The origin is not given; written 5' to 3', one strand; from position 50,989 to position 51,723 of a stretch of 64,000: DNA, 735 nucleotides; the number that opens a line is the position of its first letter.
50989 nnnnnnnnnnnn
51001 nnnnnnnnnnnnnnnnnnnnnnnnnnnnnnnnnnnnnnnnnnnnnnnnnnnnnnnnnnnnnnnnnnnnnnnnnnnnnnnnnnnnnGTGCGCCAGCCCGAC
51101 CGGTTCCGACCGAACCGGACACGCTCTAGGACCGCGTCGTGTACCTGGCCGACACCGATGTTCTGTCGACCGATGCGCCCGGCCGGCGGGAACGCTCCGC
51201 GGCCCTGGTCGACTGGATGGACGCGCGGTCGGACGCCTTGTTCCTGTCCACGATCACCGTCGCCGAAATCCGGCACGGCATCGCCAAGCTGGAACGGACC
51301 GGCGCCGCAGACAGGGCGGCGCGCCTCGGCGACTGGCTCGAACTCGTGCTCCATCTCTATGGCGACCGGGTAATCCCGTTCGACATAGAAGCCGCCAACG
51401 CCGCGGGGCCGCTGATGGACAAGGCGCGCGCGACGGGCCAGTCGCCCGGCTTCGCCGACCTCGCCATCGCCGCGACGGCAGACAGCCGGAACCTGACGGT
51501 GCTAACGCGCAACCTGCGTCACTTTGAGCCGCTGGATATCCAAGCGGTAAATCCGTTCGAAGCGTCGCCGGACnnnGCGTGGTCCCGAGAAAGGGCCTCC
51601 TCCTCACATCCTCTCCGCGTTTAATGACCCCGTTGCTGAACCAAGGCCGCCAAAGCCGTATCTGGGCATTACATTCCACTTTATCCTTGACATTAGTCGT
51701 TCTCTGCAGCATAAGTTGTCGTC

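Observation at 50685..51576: Phd/YefM-VapC toxin-antitoxin pair physically split by a family-A palindromic element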

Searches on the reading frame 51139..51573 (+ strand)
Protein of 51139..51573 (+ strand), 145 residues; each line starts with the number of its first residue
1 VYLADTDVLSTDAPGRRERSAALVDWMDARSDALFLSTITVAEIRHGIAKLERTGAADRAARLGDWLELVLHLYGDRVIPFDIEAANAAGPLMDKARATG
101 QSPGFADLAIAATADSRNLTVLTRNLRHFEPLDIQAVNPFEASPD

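Call 9: search_protein_families(library=pfam, proteins=[window:51139-51573:+], max_evalue=0.01)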
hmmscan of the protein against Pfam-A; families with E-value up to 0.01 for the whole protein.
window:51139-51573:+ (145 aa): 1 family
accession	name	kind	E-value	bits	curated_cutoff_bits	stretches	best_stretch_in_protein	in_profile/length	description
PF01850.27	PIN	-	2.6e-12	47.8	23.6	1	2-127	1-113/120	PIN domain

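Call 10: search_protein_families(library=ncbifam, proteins=[window:51139-51573:+], max_evalue=0.01)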
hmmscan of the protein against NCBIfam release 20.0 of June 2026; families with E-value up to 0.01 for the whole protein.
window:51139-51573:+ (145 aa): 2 families
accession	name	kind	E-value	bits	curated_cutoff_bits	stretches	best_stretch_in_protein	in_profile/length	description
NF047863.1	VapCLeptosp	equivalog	4.1e-12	46.5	140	1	19-131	15-120/130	type II toxin-antitoxin system tRNA(fMet)-specific endonuclease VapC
NF010285.0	PRK13725.1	subfamily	8.3e-05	22.5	143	1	77-132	68-123/132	tRNA(fMet)-specific endonuclease VapC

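Call 11: find_encoding_contigs(protein=window:51139-51573:+, flank=3000, max_places=10)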
Protein window:51139-51573:+ (145 aa): no gene with exactly this product is on record in the collection.

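Call 12: find_homologous_proteins(query=window:51139-51573:+)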
Query window:51139-51573:+ (145 aa): 460 proteins with E <= 0.001 among 702 candidates; the best 120 are listed.
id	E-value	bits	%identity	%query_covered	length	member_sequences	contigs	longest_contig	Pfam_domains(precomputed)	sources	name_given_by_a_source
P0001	1.3e-87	309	100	100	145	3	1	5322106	PF01850.28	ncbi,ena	-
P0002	3.3e-77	275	90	100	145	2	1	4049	PF01850.28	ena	-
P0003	3.3e-76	272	89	100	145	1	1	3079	PF01850.28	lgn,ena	-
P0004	3.4e-76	272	87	99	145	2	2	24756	PF01850.28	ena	-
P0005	1.2e-75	270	88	100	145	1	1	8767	PF01850.28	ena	-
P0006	3.8e-75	269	88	100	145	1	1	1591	PF01850.28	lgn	-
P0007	7.4e-75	268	87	100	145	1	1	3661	PF01850.28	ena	-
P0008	8.0e-75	267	86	100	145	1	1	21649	PF01850.28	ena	-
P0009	8.2e-75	267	88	100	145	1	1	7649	PF01850.28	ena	-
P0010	8.6e-75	267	88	100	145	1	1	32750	PF01850.28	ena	-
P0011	1.5e-74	267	86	100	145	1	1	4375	PF01850.28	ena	-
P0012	2.9e-74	266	86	100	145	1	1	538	PF01850.28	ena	-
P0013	7.2e-74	264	85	100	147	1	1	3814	PF01850.28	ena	-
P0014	1.6e-73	263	86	100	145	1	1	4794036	PF01850.28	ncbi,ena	-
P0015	1.9e-73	263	86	100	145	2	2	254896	PF01850.28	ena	-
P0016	2.2e-73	263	85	100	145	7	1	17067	PF01850.28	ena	-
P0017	2.4e-73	263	86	99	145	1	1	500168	PF01850.28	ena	-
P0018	4.3e-73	262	87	100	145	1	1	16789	PF01850.28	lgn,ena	-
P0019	5.4e-73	262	85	99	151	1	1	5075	PF01850.28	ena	-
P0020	5.6e-73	261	86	100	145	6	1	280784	PF01850.28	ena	-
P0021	6.2e-73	261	86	100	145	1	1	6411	PF01850.28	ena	-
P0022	6.2e-73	261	86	100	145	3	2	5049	PF01850.28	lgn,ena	-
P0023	6.3e-73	261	86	100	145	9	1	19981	PF01850.28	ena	-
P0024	7.0e-73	261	86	100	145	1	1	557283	PF01850.28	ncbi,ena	-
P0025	2.9e-72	259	85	99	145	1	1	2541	PF01850.28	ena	-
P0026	3.8e-72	259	84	99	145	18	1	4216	PF01850.28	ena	-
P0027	5.3e-72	258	83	100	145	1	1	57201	PF01850.28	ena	-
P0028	5.6e-72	258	84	100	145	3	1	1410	PF01850.28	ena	-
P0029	1.2e-71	257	85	100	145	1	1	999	PF01850.28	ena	-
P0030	1.7e-71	257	84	100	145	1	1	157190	PF01850.28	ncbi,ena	-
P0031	1.9e-71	256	84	100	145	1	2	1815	PF01850.28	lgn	-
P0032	1.9e-71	256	84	100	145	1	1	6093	PF01850.28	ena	-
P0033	2.4e-71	256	84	100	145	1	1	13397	PF01850.28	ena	-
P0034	6.2e-71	255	82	100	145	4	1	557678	PF01850.28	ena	-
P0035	2.1e-70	253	81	100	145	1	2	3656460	PF01850.28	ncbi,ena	-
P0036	2.6e-70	253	81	99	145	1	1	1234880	PF01850.28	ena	-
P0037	3.8e-70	252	82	100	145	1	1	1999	PF01850.28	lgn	-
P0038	8.0e-70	251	84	97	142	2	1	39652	PF01850.28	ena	-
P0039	4.7e-69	249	81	100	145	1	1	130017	PF01850.28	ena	-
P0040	2.0e-68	247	83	97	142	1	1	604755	PF01850.28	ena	-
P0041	2.9e-68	246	82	100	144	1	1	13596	PF01850.28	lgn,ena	-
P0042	8.5e-68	245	82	99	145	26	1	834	PF01850.28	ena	-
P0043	8.1e-67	242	79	99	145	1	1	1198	PF01850.28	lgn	-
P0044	8.8e-67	241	83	97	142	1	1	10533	PF01850.28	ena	-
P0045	1.7e-66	240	84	97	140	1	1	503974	PF01850.28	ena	-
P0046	2.8e-65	237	93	81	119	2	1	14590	PF01850.28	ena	-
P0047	1.6e-63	231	92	82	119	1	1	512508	PF01850.28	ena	-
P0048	2.0e-63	231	77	98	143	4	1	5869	PF01850.28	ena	-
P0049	2.5e-63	230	76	99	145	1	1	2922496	PF01850.28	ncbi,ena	-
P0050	4.3e-63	229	74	99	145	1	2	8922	PF01850.28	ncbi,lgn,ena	-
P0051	5.9e-63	229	75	99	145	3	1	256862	PF01850.28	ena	-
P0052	1.1e-62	228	74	99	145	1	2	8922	PF01850.28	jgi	-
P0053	4.4e-62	226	76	99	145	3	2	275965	PF01850.28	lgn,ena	-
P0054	2.1e-61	224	73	99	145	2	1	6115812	PF01850.28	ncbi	-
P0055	2.4e-61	224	74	99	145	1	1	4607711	PF01850.28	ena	-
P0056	2.6e-61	224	74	99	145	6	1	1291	PF01850.28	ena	-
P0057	2.6e-61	224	75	99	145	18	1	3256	PF01850.28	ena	-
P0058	8.2e-61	222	74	99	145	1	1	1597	PF01850.28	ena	-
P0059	1.6e-60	221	73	100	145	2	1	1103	PF01850.28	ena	-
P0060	2.6e-60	220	74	99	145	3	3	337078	PF01850.28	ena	-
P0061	3.1e-60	220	73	99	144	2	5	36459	PF01850.28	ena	-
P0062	3.3e-60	220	72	99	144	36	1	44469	PF01850.28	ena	-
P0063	3.7e-60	220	73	100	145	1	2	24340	PF01850.28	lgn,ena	-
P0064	6.1e-60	219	72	99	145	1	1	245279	PF01850.28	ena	-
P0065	6.6e-60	219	71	99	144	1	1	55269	PF01850.28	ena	-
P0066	8.2e-60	219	74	99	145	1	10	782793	PF01850.28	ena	-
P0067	9.3e-60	219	73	100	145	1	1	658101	PF01850.28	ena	-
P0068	1.3e-59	218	72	100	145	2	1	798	PF01850.28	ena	-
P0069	1.3e-59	218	74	99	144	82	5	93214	PF01850.28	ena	-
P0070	2.8e-59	217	73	99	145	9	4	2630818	PF01850.28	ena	-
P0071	3.0e-59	217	72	100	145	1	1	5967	PF01850.28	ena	-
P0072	3.0e-59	217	72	100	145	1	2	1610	PF01850.28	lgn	-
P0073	3.7e-59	217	74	97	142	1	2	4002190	PF01850.28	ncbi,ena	-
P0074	3.8e-59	217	73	100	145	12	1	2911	PF01850.28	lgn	-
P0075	4.9e-59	216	70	100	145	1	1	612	PF01850.28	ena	-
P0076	5.1e-59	216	71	100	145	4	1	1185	PF01850.28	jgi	-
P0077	6.6e-59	216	72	100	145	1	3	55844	PF01850.28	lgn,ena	-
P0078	8.6e-59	216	72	99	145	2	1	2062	PF01850.28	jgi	-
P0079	1.1e-58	215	71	100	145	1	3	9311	PF01850.28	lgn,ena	-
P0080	1.6e-58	215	71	100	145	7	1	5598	PF01850.28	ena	-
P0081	1.6e-58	215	81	86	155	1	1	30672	PF01850.28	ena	-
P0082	1.8e-58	215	71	100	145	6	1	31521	PF01850.28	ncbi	-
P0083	2.0e-58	214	70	100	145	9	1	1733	PF01850.28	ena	-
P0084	2.6e-58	214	72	99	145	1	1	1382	PF01850.28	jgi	-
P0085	3.6e-58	214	84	82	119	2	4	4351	PF01850.28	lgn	-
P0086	4.1e-58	213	86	82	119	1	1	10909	PF01850.28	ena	-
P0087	4.5e-58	213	70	99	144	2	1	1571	PF01850.28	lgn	-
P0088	5.4e-58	213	72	100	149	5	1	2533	PF01850.28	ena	-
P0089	6.4e-58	213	72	100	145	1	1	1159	PF01850.28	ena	-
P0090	7.3e-58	213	71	100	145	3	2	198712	PF01850.28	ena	-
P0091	7.7e-58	212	70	100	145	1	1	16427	PF01850.28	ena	-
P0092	8.9e-58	212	69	100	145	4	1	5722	PF01850.28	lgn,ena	-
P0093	9.0e-58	212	71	99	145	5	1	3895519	PF01850.28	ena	-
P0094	9.4e-58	212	69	99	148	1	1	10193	PF01850.28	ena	-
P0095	1.0e-57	212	72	100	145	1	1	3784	PF01850.28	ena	-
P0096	1.0e-57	212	71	99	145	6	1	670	PF01850.28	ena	-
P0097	1.2e-57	212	72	100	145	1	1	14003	PF01850.28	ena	-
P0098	1.2e-57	212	67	99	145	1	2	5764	PF01850.28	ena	-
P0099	1.2e-57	212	69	99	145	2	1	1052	PF01850.28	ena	-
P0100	1.7e-57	211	72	100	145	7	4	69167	PF01850.28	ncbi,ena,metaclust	metaclust:\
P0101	1.9e-57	211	69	99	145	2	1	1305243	PF01850.28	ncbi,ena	-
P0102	2.8e-57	211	70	100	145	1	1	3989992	PF01850.28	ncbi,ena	-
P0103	2.9e-57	211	70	100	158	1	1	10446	PF01850.28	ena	-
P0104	3.0e-57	211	84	82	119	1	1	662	PF01850.28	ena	-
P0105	4.0e-57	210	69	99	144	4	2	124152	PF01850.28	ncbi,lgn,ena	-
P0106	5.8e-57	210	68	99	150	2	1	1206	PF01850.28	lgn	-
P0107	6.5e-57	209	84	82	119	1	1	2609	PF01850.28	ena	-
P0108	7.6e-57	209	68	100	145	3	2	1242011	PF01850.28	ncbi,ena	-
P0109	8.7e-57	209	71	100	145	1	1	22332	PF01850.28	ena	-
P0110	8.7e-57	209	72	97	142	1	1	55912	PF01850.28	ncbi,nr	ncbi:MAG: type II toxin-antitoxin system VapC family toxin [Rhodobacteraceae bacterium]|nr:type II t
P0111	8.9e-57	209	70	99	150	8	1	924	PF01850.28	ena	-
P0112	1.0e-56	209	70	100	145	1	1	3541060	PF01850.28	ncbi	-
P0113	1.2e-56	209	69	99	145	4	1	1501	PF01850.28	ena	-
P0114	1.3e-56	208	71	99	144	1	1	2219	PF01850.28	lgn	-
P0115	1.3e-56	208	70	100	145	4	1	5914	PF01850.28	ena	-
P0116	1.5e-56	208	71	97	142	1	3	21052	PF01850.28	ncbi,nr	ncbi:MAG: type II toxin-antitoxin system VapC family toxin [Rhodospirillaceae bacterium]|nr:type II 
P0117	1.9e-56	208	70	100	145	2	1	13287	PF01850.28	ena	-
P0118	1.9e-56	208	68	99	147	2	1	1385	PF01850.28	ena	-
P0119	2.3e-56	208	72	99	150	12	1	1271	PF01850.28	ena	-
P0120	2.4e-56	208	70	100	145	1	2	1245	PF01850.28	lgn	-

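Call 13: find_related_loci(query=P0001, collection=genome_contigs, flank=3000)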
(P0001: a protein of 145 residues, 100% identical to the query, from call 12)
Query P0001 (145 aa) in genome_contigs; peptide patterns used: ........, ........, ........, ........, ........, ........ (x = any residue, [..] = any of these).
264 stretches matched a pattern; 47 encode a relative of the query (tblastn E <= 1e-3); 47 distinct loci.
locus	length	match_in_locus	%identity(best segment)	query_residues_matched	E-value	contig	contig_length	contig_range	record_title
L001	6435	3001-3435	84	1-145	1e-79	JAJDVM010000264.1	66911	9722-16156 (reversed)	MAG: Defluviicoccus sp. isolate jk18x22bins.41 k141_565870, whole genome shotgun sequence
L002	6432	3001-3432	85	1-144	1e-78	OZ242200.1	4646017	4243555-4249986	MAG: Alphaproteobacteria bacterium isolate c7213ef7-7b21-4b7f-b524-caa2f272e1da genome assembly, chromosome: 1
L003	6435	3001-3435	85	1-145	2e-78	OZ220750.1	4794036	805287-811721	MAG: Alphaproteobacteria bacterium isolate e85b98a5-d515-444b-a553-27111d8e7dd0 genome assembly, chromosome: 1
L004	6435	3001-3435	85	1-145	6e-78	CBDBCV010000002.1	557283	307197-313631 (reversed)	MAG: Alphaproteobacteria bacterium isolate 0a395d48-fa07-49d0-ad8e-9481763700a5 genome assembly, contig: contig_2, whole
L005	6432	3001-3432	80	1-144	5e-72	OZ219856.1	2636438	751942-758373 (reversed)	MAG: Alphaproteobacteria bacterium isolate d3d0b66b-18c7-443e-bf48-04344bd14b82 genome assembly, chromosome: 1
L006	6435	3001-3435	83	1-145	5e-71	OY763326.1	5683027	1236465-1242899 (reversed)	MAG: Alphaproteobacteria bacterium isolate a2cc6ff1-66e2-439d-8a67-f3e3a687b116 genome assembly, chromosome: 1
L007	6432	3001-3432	75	1-144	7e-68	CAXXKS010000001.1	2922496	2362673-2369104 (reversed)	MAG: Alphaproteobacteria bacterium isolate 9bb74b87-2c64-497b-9104-8e9834e062e5 genome assembly, contig: contig_1, whole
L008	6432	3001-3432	71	1-144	9e-68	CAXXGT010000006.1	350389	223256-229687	MAG: Paracoccaceae bacterium isolate 10153035-b165-4c8b-ac50-65522573d5ce genome assembly, contig: contig_6, whole genom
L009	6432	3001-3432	72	1-144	2e-67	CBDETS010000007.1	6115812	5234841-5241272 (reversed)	MAG: Paracoccaceae bacterium isolate d64af6e7-52e0-4969-a89a-2429f2ada3a2 genome assembly, contig: contig_6, whole genom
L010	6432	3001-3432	74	1-144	1e-66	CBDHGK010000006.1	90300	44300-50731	MAG: Terriglobia bacterium isolate 84b8e350-4f48-457e-9b40-e15a848d33f6 genome assembly, contig: contig_4, whole genome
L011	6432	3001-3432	74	1-144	1e-66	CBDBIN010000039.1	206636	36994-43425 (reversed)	MAG: Terriglobia bacterium isolate d1c3b3d4-6a15-40f0-a509-e9ece1a5a339 genome assembly, contig: contig_39, whole genome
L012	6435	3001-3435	73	1-145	1e-65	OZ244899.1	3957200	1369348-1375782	MAG: Alphaproteobacteria bacterium isolate 24d3793c-6b50-40cf-b56c-2e6914e210b4 genome assembly, chromosome: 1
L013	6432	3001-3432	69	1-144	3e-65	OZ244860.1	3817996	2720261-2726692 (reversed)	MAG: Candidatus Rariloculaceae bacterium isolate 679df853-ac47-4b83-8e01-f524b298fd7f genome assembly, chromosome: 1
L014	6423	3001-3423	72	1-139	5e-64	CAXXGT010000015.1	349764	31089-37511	MAG: Paracoccaceae bacterium isolate 10153035-b165-4c8b-ac50-65522573d5ce genome assembly, contig: contig_15, whole geno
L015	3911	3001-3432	69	1-144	6e-63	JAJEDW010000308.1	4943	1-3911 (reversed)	MAG: Acidobacteria bacterium isolate p16x33bins.48 k141_745976, whole genome shotgun sequence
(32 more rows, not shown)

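Call 14: find_encoding_contigs(protein=P0001, flank=3000, max_places=4)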
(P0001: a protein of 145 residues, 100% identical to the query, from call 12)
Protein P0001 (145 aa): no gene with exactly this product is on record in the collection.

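Call 25: find_encoding_contigs(protein=P0002, flank=2000, max_places=3)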
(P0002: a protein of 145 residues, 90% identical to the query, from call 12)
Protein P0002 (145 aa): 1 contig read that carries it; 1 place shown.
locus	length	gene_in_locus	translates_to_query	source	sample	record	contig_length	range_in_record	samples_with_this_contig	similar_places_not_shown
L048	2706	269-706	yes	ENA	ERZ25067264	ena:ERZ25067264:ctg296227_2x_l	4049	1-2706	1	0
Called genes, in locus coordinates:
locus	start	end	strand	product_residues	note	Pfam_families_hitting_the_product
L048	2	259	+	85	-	?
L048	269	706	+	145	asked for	PF01850:PIN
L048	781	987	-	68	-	-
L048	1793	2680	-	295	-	PF02826:2-Hacid_dh_C, PF03446:NAD_binding_2, PF03807:F420_oxidored, PF14833:NAD_binding_11, PF21761:RedAm-like_C (faint)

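Call 26: find_encoding_contigs(protein=P0003, flank=2000, max_places=3)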
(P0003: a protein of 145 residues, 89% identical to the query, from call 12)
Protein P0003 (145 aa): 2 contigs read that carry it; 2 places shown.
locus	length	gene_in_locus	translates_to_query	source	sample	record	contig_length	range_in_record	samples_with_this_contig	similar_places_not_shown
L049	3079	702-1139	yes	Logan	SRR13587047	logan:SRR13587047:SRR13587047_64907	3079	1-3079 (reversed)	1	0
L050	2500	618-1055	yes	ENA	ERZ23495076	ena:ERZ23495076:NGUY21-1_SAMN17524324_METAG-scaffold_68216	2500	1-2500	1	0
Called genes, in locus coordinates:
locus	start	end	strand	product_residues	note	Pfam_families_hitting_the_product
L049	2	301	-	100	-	?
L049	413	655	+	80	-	PF02604:PhdYeFM_antitox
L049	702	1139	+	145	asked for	PF01850:PIN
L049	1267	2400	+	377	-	PF27126:NmeDI_C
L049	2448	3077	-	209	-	?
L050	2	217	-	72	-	?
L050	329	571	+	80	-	PF02604:PhdYeFM_antitox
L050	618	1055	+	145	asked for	PF01850:PIN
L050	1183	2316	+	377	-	PF27126:NmeDI_C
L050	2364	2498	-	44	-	?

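Call 27: find_encoding_contigs(protein=P0005, flank=2000, max_places=3)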
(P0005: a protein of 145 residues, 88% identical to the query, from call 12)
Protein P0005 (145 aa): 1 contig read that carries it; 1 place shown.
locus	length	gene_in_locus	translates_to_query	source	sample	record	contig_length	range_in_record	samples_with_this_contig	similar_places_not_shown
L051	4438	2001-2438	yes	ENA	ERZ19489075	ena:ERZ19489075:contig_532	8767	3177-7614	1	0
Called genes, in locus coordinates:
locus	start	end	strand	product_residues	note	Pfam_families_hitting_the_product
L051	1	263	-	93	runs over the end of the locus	PF15738:YafQ_toxin, PF05016:ParE_toxin (weak)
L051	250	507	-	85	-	PF04221:RelB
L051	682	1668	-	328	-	PF00389:2-Hacid_dh (weak), PF02826:2-Hacid_dh_C, PF03446:NAD_binding_2 (weak)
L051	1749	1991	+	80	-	PF02604:PhdYeFM_antitox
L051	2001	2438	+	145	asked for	PF01850:PIN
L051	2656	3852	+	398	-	PF10592:AIPR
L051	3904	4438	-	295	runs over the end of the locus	PF02826:2-Hacid_dh_C, PF03446:NAD_binding_2, PF03807:F420_oxidored (weak), PF14833:NAD_binding_11, PF21761:RedAm-like_C (weak)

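Call 28: find_encoding_contigs(protein=P0010, flank=2000, max_places=3)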
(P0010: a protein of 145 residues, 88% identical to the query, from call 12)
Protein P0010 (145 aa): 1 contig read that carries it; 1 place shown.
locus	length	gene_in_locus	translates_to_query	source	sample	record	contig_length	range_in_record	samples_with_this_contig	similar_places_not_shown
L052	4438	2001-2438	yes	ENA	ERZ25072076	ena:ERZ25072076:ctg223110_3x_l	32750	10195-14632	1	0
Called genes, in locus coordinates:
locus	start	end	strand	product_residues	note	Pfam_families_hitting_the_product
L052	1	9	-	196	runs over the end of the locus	PF02630:SCO1-SenC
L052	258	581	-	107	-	PF02604:PhdYeFM_antitox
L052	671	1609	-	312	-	PF00389:2-Hacid_dh (weak), PF02826:2-Hacid_dh_C, PF03446:NAD_binding_2 (weak)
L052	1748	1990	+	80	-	PF02604:PhdYeFM_antitox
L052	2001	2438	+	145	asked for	PF01850:PIN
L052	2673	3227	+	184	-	-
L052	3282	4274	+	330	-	PF18928:DUF5677 (weak)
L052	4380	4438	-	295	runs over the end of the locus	PF02826:2-Hacid_dh_C, PF03446:NAD_binding_2, PF03807:F420_oxidored (weak), PF14833:NAD_binding_11, PF21761:RedAm-like_C (weak)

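Call 33: find_encoding_contigs(protein=P0046, flank=2500, max_places=3)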
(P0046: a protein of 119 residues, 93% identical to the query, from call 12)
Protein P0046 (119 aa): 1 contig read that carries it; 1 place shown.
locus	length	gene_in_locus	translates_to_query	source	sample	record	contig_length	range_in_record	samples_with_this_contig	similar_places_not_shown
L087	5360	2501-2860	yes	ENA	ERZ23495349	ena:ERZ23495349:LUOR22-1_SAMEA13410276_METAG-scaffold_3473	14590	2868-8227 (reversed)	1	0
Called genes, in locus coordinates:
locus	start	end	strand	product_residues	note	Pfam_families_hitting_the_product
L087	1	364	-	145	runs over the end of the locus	PF03692:CxxCxxCC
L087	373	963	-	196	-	PF02630:SCO1-SenC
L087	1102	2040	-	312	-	PF00389:2-Hacid_dh (weak), PF02826:2-Hacid_dh_C, PF03446:NAD_binding_2 (faint)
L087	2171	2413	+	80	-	PF02604:PhdYeFM_antitox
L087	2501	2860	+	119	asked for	PF01850:PIN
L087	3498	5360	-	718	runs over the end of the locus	PF00583:Acetyltransf_1, PF13508:Acetyltransf_7 (weak)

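Call 34: find_encoding_contigs(protein=P0047, flank=2500, max_places=3)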
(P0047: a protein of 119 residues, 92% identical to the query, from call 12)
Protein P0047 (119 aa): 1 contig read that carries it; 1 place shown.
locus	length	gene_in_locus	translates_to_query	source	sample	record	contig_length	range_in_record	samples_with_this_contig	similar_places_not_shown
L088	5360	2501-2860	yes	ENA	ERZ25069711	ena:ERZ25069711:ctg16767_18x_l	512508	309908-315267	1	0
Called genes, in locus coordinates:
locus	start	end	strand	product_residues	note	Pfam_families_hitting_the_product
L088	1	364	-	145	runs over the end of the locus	PF03692:CxxCxxCC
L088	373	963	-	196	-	PF02630:SCO1-SenC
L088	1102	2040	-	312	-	PF00389:2-Hacid_dh (weak), PF02826:2-Hacid_dh_C, PF03446:NAD_binding_2 (faint)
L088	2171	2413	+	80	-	PF02604:PhdYeFM_antitox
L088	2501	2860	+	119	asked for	PF01850:PIN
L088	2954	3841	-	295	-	PF02826:2-Hacid_dh_C (weak), PF03446:NAD_binding_2, PF03807:F420_oxidored (weak), PF14833:NAD_binding_11, PF21761:RedAm-like_C (weak)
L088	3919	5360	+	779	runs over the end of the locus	PF01315:Ald_Xan_dh_C, PF02738:MoCoBD_1, PF20256:MoCoBD_2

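Call 54: list_cluster_members(proteins=[P0001])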
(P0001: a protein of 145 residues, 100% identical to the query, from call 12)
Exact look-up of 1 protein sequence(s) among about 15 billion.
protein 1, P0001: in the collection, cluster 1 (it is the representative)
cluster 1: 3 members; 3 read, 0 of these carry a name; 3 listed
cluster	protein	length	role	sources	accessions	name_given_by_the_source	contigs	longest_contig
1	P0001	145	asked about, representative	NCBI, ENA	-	-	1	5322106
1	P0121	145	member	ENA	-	-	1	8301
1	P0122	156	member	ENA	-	-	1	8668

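Call 55: find_encoding_contigs(protein=P0122, flank=2500, max_places=3)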
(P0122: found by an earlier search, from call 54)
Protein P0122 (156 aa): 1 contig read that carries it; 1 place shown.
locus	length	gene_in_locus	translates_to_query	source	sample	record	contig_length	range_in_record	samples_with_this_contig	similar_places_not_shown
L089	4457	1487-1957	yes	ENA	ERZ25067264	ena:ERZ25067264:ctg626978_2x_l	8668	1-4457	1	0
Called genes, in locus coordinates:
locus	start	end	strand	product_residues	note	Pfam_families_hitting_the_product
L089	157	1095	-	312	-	PF00389:2-Hacid_dh (weak), PF02826:2-Hacid_dh_C, PF03446:NAD_binding_2 (faint)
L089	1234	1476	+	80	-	PF02604:PhdYeFM_antitox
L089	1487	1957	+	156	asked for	PF01850:PIN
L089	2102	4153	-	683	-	PF13401:AAA_22 (faint), PF14516:AAA_35 (weak)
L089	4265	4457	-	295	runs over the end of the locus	PF02826:2-Hacid_dh_C (weak), PF03446:NAD_binding_2, PF03807:F420_oxidored (weak), PF14833:NAD_binding_11, PF21761:RedAm-like_C (weak)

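Call 56: find_encoding_contigs(protein=P0121, flank=2500, max_places=3)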
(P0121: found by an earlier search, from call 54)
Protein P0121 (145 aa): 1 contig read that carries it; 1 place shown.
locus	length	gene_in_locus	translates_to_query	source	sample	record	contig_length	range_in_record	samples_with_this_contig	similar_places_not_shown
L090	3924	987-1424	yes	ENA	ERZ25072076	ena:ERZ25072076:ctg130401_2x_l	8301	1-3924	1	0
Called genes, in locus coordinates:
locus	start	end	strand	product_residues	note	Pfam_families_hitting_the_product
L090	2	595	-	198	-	?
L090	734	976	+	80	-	PF02604:PhdYeFM_antitox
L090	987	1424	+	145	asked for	PF01850:PIN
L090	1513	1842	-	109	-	-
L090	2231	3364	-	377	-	-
